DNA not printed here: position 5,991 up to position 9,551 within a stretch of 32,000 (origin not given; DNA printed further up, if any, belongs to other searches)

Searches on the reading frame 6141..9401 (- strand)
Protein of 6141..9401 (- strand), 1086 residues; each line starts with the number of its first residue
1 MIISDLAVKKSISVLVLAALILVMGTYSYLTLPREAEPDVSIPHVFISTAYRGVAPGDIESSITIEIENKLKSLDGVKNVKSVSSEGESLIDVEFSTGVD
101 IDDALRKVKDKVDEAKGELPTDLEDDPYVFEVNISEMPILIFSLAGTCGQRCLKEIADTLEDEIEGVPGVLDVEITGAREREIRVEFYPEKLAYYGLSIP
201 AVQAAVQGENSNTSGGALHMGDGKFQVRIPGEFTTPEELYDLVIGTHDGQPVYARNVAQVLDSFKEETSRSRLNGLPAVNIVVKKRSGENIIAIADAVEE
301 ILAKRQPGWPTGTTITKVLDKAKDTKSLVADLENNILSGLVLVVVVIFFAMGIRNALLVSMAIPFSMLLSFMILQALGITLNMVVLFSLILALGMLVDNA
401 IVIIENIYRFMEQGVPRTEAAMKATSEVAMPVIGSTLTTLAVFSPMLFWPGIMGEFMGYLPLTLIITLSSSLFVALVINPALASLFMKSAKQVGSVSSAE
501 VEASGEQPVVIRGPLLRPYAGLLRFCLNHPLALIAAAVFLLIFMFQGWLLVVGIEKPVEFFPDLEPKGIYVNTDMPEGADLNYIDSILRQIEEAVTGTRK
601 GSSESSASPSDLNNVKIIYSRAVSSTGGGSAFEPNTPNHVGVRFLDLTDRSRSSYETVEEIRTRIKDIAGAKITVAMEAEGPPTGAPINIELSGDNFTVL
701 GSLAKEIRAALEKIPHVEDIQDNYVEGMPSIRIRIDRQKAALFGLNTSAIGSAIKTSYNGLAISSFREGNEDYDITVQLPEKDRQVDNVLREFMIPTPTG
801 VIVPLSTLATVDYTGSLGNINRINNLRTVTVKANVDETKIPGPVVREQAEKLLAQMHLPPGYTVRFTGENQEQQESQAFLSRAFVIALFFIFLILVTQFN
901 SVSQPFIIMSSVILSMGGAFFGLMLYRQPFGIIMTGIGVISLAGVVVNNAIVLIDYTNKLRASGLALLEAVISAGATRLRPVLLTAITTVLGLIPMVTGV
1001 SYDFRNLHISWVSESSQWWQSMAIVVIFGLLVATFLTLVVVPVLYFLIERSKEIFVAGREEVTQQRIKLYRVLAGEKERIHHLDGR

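Call 10: search_protein_families(library=pfam, proteins=[window:6141-9401:-], max_evalue=0.001)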
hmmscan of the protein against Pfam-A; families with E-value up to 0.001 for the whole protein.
window:6141-9401:- (1086 aa): 2 families
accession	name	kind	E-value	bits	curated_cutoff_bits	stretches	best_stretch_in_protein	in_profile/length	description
PF00873.25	ACR_tran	-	3.1e-216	720.8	28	1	3-1048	1-1020/1021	AcrB/AcrD/AcrF family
PF03176.21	MMPL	-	7.5e-07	28.8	20.5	0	294-488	106-304/333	MMPL family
